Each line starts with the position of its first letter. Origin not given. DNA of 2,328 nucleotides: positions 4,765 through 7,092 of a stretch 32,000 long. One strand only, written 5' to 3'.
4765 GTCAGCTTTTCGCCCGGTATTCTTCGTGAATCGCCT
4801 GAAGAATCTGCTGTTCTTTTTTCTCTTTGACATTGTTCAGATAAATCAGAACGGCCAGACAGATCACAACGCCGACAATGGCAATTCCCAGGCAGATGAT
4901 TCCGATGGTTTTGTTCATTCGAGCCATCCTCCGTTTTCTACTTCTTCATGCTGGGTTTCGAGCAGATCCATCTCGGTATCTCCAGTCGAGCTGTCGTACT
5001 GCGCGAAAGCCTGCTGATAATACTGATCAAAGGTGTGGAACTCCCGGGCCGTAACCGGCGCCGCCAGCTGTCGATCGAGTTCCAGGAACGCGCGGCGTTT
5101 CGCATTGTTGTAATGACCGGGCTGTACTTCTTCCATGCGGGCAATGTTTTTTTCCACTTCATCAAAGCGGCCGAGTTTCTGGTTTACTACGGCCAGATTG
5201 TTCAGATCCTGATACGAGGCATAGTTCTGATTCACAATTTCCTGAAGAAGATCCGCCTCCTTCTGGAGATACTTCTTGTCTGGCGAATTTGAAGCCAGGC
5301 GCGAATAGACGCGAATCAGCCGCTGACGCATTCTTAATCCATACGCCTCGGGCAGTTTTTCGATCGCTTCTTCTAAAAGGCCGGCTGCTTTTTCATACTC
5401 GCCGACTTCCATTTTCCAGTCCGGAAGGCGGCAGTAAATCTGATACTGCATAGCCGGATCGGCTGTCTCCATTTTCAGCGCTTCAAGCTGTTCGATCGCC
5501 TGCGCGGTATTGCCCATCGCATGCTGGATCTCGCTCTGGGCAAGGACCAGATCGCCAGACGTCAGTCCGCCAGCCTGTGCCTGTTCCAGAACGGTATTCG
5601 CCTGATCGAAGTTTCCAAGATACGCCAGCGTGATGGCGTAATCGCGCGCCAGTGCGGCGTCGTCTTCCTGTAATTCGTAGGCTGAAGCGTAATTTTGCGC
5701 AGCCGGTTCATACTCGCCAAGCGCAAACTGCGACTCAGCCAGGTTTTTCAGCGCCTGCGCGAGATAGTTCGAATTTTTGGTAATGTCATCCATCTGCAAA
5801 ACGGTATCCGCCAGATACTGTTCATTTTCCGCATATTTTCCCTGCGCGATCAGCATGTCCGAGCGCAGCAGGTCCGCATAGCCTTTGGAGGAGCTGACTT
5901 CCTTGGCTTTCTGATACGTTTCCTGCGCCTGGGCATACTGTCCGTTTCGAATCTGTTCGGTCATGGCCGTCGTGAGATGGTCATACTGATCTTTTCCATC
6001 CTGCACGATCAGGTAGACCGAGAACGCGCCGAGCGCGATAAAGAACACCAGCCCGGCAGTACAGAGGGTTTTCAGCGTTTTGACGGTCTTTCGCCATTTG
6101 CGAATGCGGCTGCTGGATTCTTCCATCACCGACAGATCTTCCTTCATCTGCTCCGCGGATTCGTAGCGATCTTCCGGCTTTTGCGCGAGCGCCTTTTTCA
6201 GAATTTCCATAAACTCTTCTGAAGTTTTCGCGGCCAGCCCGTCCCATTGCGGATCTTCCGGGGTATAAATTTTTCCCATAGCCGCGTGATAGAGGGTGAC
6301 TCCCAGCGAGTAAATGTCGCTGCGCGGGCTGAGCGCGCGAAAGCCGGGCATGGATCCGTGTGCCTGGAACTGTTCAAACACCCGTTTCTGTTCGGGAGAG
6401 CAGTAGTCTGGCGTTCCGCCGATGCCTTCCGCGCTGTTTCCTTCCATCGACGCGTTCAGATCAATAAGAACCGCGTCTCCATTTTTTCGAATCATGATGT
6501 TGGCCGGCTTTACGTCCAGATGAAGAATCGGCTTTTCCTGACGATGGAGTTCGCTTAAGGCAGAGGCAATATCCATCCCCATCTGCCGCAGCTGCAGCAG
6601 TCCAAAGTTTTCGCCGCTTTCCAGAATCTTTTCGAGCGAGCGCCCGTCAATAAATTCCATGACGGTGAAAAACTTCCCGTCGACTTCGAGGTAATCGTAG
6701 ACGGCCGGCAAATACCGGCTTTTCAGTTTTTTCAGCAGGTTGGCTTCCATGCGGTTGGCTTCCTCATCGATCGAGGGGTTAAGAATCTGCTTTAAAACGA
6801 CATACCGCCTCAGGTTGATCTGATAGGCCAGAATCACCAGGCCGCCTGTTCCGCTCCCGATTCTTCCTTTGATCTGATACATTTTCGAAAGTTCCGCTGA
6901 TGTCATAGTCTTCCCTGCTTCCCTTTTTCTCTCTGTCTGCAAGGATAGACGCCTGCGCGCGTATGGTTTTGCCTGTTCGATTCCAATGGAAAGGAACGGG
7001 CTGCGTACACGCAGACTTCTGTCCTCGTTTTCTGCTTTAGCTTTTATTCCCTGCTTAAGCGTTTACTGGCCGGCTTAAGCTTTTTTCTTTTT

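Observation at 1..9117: T7SSb-like module in which a catalytically intact Hanks kinase occupies the EssB (pseudokinase) slot upstream of an FHA-bearing EssC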

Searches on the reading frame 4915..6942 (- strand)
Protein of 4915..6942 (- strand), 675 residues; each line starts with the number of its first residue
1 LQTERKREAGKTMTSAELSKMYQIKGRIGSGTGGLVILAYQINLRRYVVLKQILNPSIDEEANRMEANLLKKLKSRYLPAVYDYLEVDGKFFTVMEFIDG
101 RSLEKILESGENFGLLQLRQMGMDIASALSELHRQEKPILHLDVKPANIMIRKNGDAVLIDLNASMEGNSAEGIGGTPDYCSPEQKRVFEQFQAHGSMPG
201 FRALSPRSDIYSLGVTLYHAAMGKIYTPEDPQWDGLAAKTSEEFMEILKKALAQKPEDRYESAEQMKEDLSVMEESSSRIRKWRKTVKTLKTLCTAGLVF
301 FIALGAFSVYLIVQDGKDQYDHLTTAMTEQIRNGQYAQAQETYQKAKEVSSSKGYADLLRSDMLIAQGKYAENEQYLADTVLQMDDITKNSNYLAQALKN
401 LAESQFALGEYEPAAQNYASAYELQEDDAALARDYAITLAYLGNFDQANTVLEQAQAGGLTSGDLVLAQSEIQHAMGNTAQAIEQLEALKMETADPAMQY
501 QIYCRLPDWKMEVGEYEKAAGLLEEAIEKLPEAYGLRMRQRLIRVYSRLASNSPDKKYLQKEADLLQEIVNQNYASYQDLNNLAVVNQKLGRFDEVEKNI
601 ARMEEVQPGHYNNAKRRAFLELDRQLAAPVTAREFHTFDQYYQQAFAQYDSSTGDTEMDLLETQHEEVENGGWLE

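Call 4: search_protein_families(library=pfam, proteins=[window:4915-6942:-], max_evalue=0.01)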
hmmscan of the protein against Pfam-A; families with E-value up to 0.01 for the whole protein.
window:4915-6942:- (675 aa): 12 families
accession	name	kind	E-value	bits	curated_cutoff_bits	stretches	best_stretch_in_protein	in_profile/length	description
PF00069.31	Pkinase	-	1e-30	107.5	31.7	1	22-261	1-253/263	Protein kinase domain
PF07714.23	PK_Tyr_Ser-Thr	-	1.8e-13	50.8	23.1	1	24-224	3-202/258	Protein tyrosine and serine/threonine kinase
PF01636.29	APH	-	1.7e-10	41.6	23.2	1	58-135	32-110/239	Phosphotransferase enzyme family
PF13424.12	TPR_12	-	2.2e-08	34.6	30.1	1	361-426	10-76/77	Tetratricopeptide repeat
PF13432.12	TPR_16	-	2.9e-07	31.2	32.7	1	330-378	7-55/65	Tetratricopeptide repeat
PF13428.12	TPR_14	-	5.4e-07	30.1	23.5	0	511-538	12-39/44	Tetratricopeptide repeat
PF14559.12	TPR_19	-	1.1e-06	29.3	25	0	406-456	2-52/68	Tetratricopeptide repeat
PF00515.34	TPR_1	-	1.8e-06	27.9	27.8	0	395-428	1-34/34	Tetratricopeptide repeat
PF03109.22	ABC1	-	0.00013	21.7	22.9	1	61-162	113-211/244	ABC1 atypical kinase-like domain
PF07719.23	TPR_2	-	0.0008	19.8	27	0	395-428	1-34/34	Tetratricopeptide repeat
PF23914.1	TPR_CcmH_CycH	-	0.0015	18.9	42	0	514-606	57-150/158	Cytochrome c-type biogenesis protein H TPR domain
PF07387.17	Seadorna_VP7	-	0.0078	15.7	20.3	0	127-164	152-189/308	Seadornavirus VP7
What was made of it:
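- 4915..6906 (-): Receptor-type Hanks Ser/Thr kinase (663 aa). Cytoplasmic kinase domain at about residues 10-262, TM segment at 283-301, extracytoplasmic TPR domain at 302-663. It is TsxD-like, and its TPR ectodomain resembles that described for TsjD. Pkinase E 1e-30 (call 4).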

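Call 6: search_protein_families(library=ncbifam, proteins=[window:4915-6942:-], max_evalue=0.01)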
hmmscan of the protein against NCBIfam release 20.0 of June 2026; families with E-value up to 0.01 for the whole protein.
window:4915-6942:- (675 aa): 19 families
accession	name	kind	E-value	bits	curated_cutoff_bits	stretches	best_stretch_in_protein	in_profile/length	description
NF033483.0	PknB_PASTA_kin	equivalog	7.3e-32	111.1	450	1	18-277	5-272/563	Stk1 family PASTA domain-containing Ser/Thr kinase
NF047741.1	antiphage_MADS6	equivalog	1.3e-31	109.8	460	2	16-135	491-610/612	methylation-associated defense system protein kinase MAD6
NF038150.1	lanthi_synth_IV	equivalog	1e-21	77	650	1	16-356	185-514/851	class IV lanthionine synthetase LanL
NF052427.1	StpK7MSMEG_1200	equivalog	9.2e-20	70.6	900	1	21-321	8-327/601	serine/threonine protein kinase StpK7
NF038151.1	lanthi_synth_III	equivalog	1.7e-11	43.2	575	1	63-217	270-419/833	class III lanthionine synthetase LanKC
NF009651.0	PRK13184.1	equivalog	3.2e-11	42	839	1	21-219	3-223/932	serine/threonine-protein kinase PknD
NF058632.1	SerThrKinPrkT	equivalog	3.1e-10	39.6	280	1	4-285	5-273/322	serine/threonine protein kinase PrkT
TIGR03724.2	arch_bud32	equivalog_domain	2e-08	33.9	125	1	54-166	31-132/193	KEOPS complex kinase/ATPase Bud32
TIGR03903.1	TOMM_kin_cyc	equivalog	2.6e-08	32.2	705.75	1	88-188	51-163/1267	TOMM system kinase/cyclase fusion protein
NF053615.1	SerThrKinAfsKStmc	equivalog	9e-08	31.2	1300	1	22-224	15-210/809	protein serine/threonine kinase AfsK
NF043056.1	T4SS_LegK1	equivalog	2.8e-07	29.5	550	1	88-237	151-303/516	Dot/Icm T4SS effector kinase LegK1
NF011460.0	PRK14879.1-1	equivalog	2.1e-06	27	199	1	52-172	47-164/232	Kae1-associated kinase Bud32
NF011464.0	PRK14879.1-7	equivalog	1.5e-05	24.9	246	1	57-163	47-147/221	Kae1-associated kinase Bud32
NF011463.0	PRK14879.1-4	equivalog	8.2e-05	22.1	188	1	59-163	61-158/237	Kae1-associated kinase Bud32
TIGR02917.1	PEP_TPR_lipo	equivalog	0.00013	20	312.2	1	314-622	119-408/899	XrtA/PEP-CTERM system TPR-repeat protein PrsT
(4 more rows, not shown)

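Call 7: search_protein_families(library=pfam, proteins=[window:4915-6942:-], max_evalue=10)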
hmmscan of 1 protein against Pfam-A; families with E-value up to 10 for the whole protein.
window:4915-6942:- (675 aa): 25 families
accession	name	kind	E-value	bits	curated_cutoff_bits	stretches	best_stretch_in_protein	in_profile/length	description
PF00069.31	Pkinase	-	1e-30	107.5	31.7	1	22-261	1-253/263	Protein kinase domain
PF07714.23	PK_Tyr_Ser-Thr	-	1.8e-13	50.8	23.1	1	24-224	3-202/258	Protein tyrosine and serine/threonine kinase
PF01636.29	APH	-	1.7e-10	41.6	23.2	2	58-135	32-110/239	Phosphotransferase enzyme family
PF13424.12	TPR_12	-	2.2e-08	34.6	30.1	3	361-426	10-76/77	Tetratricopeptide repeat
PF13432.12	TPR_16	-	2.9e-07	31.2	32.7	2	330-378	7-55/65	Tetratricopeptide repeat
PF13428.12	TPR_14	-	5.4e-07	30.1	23.5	3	511-538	12-39/44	Tetratricopeptide repeat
PF14559.12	TPR_19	-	1.1e-06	29.3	25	4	406-456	2-52/68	Tetratricopeptide repeat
PF00515.34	TPR_1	-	1.8e-06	27.9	27.8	3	395-428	1-34/34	Tetratricopeptide repeat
PF03109.22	ABC1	-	0.00013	21.7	22.9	1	61-162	113-211/244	ABC1 atypical kinase-like domain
PF07719.23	TPR_2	-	0.0008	19.8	27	3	395-428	1-34/34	Tetratricopeptide repeat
PF23914.1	TPR_CcmH_CycH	-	0.0015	18.9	42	2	514-606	57-150/158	Cytochrome c-type biogenesis protein H TPR domain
PF07387.17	Seadorna_VP7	-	0.0078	15.7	20.3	1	127-164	152-189/308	Seadornavirus VP7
PF17667.7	Pkinase_fungal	-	0.013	14.7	24.1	1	127-169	297-343/387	Fungal protein kinase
PF13174.12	TPR_6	-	0.014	16.4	26.3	0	400-420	5-25/33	Tetratricopeptide repeat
PF25064.1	ARM_TT21_5th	-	0.02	15.6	27.8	2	559-607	17-65/117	TT21 fifth ARM repeats domain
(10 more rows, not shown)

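Call 8: find_encoding_contigs(protein=window:4915-6942:-, flank=10000, max_places=6)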
Protein window:4915-6942:- (675 aa): no gene with exactly this product is on record in the collection.

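Call 9: find_encoding_contigs(protein=window:4915-6906:-, flank=10000, max_places=6)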
Protein window:4915-6906:- (663 aa): 23 contigs read that carry it; 6 places shown.
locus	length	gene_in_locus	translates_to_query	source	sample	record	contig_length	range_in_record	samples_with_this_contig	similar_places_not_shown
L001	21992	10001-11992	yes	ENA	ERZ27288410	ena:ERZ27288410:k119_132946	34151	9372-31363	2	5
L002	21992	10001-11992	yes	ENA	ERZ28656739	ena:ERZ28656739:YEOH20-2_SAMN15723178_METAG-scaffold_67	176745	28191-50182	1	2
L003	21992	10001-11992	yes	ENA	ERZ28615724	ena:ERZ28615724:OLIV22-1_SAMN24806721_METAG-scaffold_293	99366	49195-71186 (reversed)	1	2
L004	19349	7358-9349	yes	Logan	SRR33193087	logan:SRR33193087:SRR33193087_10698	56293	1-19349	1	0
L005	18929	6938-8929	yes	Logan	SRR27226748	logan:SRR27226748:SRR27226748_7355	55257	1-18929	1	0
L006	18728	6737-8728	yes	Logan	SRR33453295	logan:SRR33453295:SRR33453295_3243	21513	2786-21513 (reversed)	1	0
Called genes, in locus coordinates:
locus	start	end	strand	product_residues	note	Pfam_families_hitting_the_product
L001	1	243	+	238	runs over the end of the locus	-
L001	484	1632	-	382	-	-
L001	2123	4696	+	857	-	PF02861:Clp_N, PF23569:NBD_SMAX1, PF00004:AAA, PF17871:AAA_lid_9, PF00004:AAA, PF07724:AAA_2, PF07728:AAA_5, PF10431:ClpB_D2-small, +9 more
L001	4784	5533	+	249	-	PF02146:SIR2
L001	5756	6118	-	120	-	PF12844:HTH_19, PF13560:HTH_31, PF01381:HTH_3, PF13443:HTH_26 (weak)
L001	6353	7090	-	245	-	-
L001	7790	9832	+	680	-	PF13240:Zn_Ribbon_1 (weak), PF14559:TPR_19 (weak)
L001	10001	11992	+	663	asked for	PF00069:Pkinase, PF07714:PK_Tyr_Ser-Thr, PF01636:APH (faint), PF13428:TPR_14 (faint), PF13432:TPR_16 (faint), PF14559:TPR_19 (faint), PF00515:TPR_1 (faint), PF13424:TPR_12 (faint)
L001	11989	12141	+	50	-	-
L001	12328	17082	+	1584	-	PF00498:FHA, PF16697:Yop-YscD_cpl (weak), PF01580:FtsK_SpoIIIE, PF05729:NACHT (faint), PF13401:AAA_22 (faint), PF01580:FtsK_SpoIIIE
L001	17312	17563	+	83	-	-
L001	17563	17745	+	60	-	-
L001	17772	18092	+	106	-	-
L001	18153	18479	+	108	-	-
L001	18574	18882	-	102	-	-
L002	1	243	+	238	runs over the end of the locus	-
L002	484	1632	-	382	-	-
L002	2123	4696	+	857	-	PF02861:Clp_N, PF23569:NBD_SMAX1, PF00004:AAA, PF17871:AAA_lid_9, PF00004:AAA, PF07724:AAA_2, PF07728:AAA_5, PF10431:ClpB_D2-small, +9 more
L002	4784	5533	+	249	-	PF02146:SIR2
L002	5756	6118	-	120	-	PF12844:HTH_19, PF13560:HTH_31, PF01381:HTH_3, PF13443:HTH_26 (weak)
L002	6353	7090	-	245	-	-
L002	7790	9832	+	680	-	PF13240:Zn_Ribbon_1 (weak), PF14559:TPR_19 (weak)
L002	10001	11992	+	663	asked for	PF00069:Pkinase, PF07714:PK_Tyr_Ser-Thr, PF01636:APH (faint), PF13428:TPR_14 (faint), PF13432:TPR_16 (faint), PF14559:TPR_19 (faint), PF00515:TPR_1 (faint), PF13424:TPR_12 (faint)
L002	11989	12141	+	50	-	-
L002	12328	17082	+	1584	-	PF00498:FHA, PF16697:Yop-YscD_cpl (weak), PF01580:FtsK_SpoIIIE, PF05729:NACHT (faint), PF13191:AAA_16 (faint), PF13401:AAA_22 (faint), PF01580:FtsK_SpoIIIE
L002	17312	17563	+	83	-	-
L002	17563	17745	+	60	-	-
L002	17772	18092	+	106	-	-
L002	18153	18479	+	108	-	-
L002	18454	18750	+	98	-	-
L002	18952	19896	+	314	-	PF16697:Yop-YscD_cpl, PF00498:FHA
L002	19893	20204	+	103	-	-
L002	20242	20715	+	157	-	PF13240:Zn_Ribbon_1 (weak)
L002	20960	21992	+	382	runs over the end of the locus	PF01757:Acyl_transf_3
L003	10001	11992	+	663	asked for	PF00069:Pkinase, PF07714:PK_Tyr_Ser-Thr, PF01636:APH (faint), PF13428:TPR_14 (faint), PF13432:TPR_16 (faint), PF14559:TPR_19 (faint), PF00515:TPR_1 (faint), PF13424:TPR_12 (faint)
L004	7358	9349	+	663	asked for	PF00069:Pkinase, PF07714:PK_Tyr_Ser-Thr, PF01636:APH (faint), PF13428:TPR_14 (faint), PF13432:TPR_16 (faint), PF14559:TPR_19 (faint), PF00515:TPR_1 (faint), PF13424:TPR_12 (faint)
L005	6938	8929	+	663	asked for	PF00069:Pkinase, PF07714:PK_Tyr_Ser-Thr, PF01636:APH (faint), PF13428:TPR_14 (faint), PF13432:TPR_16 (faint), PF14559:TPR_19 (faint), PF00515:TPR_1 (faint), PF13424:TPR_12 (faint)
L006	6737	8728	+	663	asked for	PF00069:Pkinase, PF07714:PK_Tyr_Ser-Thr, PF01636:APH (faint), PF13428:TPR_14 (faint), PF13432:TPR_16 (faint), PF14559:TPR_19 (faint), PF00515:TPR_1 (faint), PF13424:TPR_12 (faint)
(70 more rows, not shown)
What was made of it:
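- Tried and rejected: The 663-aa ATG form is on record (calls 8, 9).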

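Call 12: search_protein_families(library=pfam, proteins=[L002:17312-17563:+, L002:17563-17745:+, L002:17772-18092:+, L002:18153-18479:+, L002:18454-18750:+, L002:18952-19896:+, L002:19893-20204:+, L002:20242-20715:+], max_evalue=1)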
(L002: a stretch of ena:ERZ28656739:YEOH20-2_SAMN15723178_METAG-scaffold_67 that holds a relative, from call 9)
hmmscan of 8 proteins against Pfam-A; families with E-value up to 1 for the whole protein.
L002:17312-17563:+ (83 aa): 2 families
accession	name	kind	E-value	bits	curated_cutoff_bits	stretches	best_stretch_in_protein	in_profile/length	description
PF08817.16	YukD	-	4.4e-05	24.6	27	1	14-82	10-76/76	WXG100 protein secretion system (Wss), protein YukD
PF00240.29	ubiquitin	-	0.15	12.3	25.4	1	31-82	25-67/72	Ubiquitin family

L002:17563-17745:+ (60 aa): 0 families

L002:17772-18092:+ (106 aa): 3 families
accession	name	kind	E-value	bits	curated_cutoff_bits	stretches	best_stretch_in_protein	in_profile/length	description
PF06013.18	WXG100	-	0.058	14.1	27.3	1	7-90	2-85/86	Proteins of 100 residues with WXG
PF00934.25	PE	-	0.12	13.1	22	1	7-39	1-33/91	PE family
PF12236.14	Head-tail_con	-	0.28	10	27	1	10-40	373-404/489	Bacteriophage head to tail connecting protein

L002:18153-18479:+ (108 aa): 25 families
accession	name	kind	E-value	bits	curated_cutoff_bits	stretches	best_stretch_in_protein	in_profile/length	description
PF17675.6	APG6_N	-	0.0041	18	45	1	11-105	12-92/132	Apg6 coiled-coil region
PF09763.15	Sec3_CC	-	0.015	15.6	27.1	1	51-104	20-73/133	Exocyst complex component Sec3, coiled-coil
PF04513.17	Baculo_PEP_C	-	0.02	15.4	38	1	14-96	44-122/140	Baculovirus polyhedron envelope protein, PEP, C terminus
PF16515.11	HIP1_clath_bdg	-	0.021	15.6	28.8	1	25-104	16-97/99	Clathrin-binding domain of Huntingtin-interacting protein 1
PF17221.8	COMMD1_N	-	0.022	15.5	23.4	1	30-96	19-85/102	COMMD1 N-terminal domain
PF07889.17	DUF1664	-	0.029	14.9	34.6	1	7-69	51-111/124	Protein of unknown function (DUF1664)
PF06160.17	EzrA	-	0.04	12.7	39.6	1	25-104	252-330/557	Septation ring formation regulator, EzrA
PF00435.27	Spectrin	-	0.041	14.8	29.9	1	3-43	19-59/105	Spectrin repeat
PF19353.4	DUF5930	-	0.041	13.4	27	1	28-107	105-227/320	Family of unknown function (DUF5930)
PF22905.2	Hydro_N_hd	-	0.048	14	27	1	13-104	81-166/195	Hydrolase N-terminal helical domain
PF03961.19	FapA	-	0.054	13.5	31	1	9-73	197-261/272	Flagellar Assembly Protein A beta solenoid domain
PF01920.25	Prefoldin_2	-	0.056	13.9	27.6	0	63-107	59-103/106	Prefoldin subunit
PF11887.13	Mce4_CUP1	-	0.061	13.4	32.6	1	18-98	64-142/222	Cholesterol uptake porter CUP1 of Mce4, putative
PF22872.1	DUF7018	-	0.082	13.6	27.8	1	7-44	1-35/116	Domain of unknown function (DUF7018)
PF12699.13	phiKZ_IP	-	0.085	12.5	27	1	5-75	312-381/387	phiKZ-like phage internal head proteins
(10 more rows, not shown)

L002:18454-18750:+ (98 aa): 6 families
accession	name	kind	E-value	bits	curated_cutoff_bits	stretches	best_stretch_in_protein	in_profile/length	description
PF20529.3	DUF6744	-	0.013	14.9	27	1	48-90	263-305/314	Family of unknown function (DUF6744)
PF17279.8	DUF5344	-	0.033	15.2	27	1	53-88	44-79/87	Family of unknown function (DUF5344)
PF03836.20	RasGAP_C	-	0.045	14.3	26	1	41-83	49-91/137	RasGAP C-terminus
PF15456.11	Uds1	-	0.089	13.5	28.8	0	3-65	43-105/123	Up-regulated During Septation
PF22944.1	DGKD_4H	-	0.13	13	27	1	51-88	82-118/120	Diacylglycerol kinase delta, helical domain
PF20648.2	DUF6809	-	0.75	11.1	27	1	48-97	13-62/85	Family of unknown function (DUF6809)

L002:18952-19896:+ (314 aa): 2 families
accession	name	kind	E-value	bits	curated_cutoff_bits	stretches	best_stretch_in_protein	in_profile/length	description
PF00498.31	FHA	-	3.3e-14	53.5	20.7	1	234-298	2-67/67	FHA domain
PF16697.10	Yop-YscD_cpl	-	3.5e-10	40.4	33.2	1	222-302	7-88/94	Inner membrane component of T3SS, cytoplasmic domain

L002:19893-20204:+ (103 aa): 0 families

L002:20242-20715:+ (157 aa): 11 families
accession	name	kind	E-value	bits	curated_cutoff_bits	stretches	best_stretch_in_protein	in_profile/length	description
PF13240.11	Zn_Ribbon_1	-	2.3e-07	30.8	25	1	133-152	1-20/23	zinc-ribbon domain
PF13248.11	Zn_ribbon_3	-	7.7e-05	22.5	27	1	132-153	3-24/26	zinc-ribbon domain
PF12773.13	DZR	-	0.0001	22.8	27.3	1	133-152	26-45/45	Double zinc ribbon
PF10571.15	UPF0547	-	0.0005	20.6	29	1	132-152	1-21/26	Uncharacterised protein family UPF0547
PF17032.10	Zn_ribbon_15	-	0.0033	18.6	28.9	1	125-152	51-73/73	zinc-ribbon family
PF24463.1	DUF7577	-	0.0088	16.1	28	1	133-154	4-25/27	Domain of unknown function (DUF7577)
PF09297.16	Zn_ribbon_NUD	-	0.012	15.8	24.8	1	145-153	3-11/32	NADH pyrophosphatase zinc ribbon domain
PF22400.1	DUF6980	-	0.014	16.1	27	1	128-146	49-67/99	Domain of unknown function (DUF6980)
PF09889.16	DUF2116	-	0.095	13.1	26.8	1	132-153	4-26/59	Probable treble clef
PF14803.11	Zn_ribbon_Nudix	-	0.48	10.8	25.6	0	132-141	1-10/34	Nudix N-terminal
PF14952.11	zf-tcix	-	0.48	10.5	31.2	1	132-150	11-29/42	Putative treble-clef, zinc-finger, Zn-binding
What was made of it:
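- Pfam YukD E 4.4e-5 (call 12).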

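Call 13: find_related_loci(query=window:4915-6906:-, collection=genome_contigs, flank=10000)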
Query window:4915-6906:- (663 aa) in genome_contigs; peptide patterns used: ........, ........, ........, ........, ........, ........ (x = any residue, [..] = any of these).
36 stretches matched a pattern, but none encodes a relative of the query by tblastn (E <= 1e-3).
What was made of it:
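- Tried and rejected: genome_contigs scan with the single kinase found no relative (call 13).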
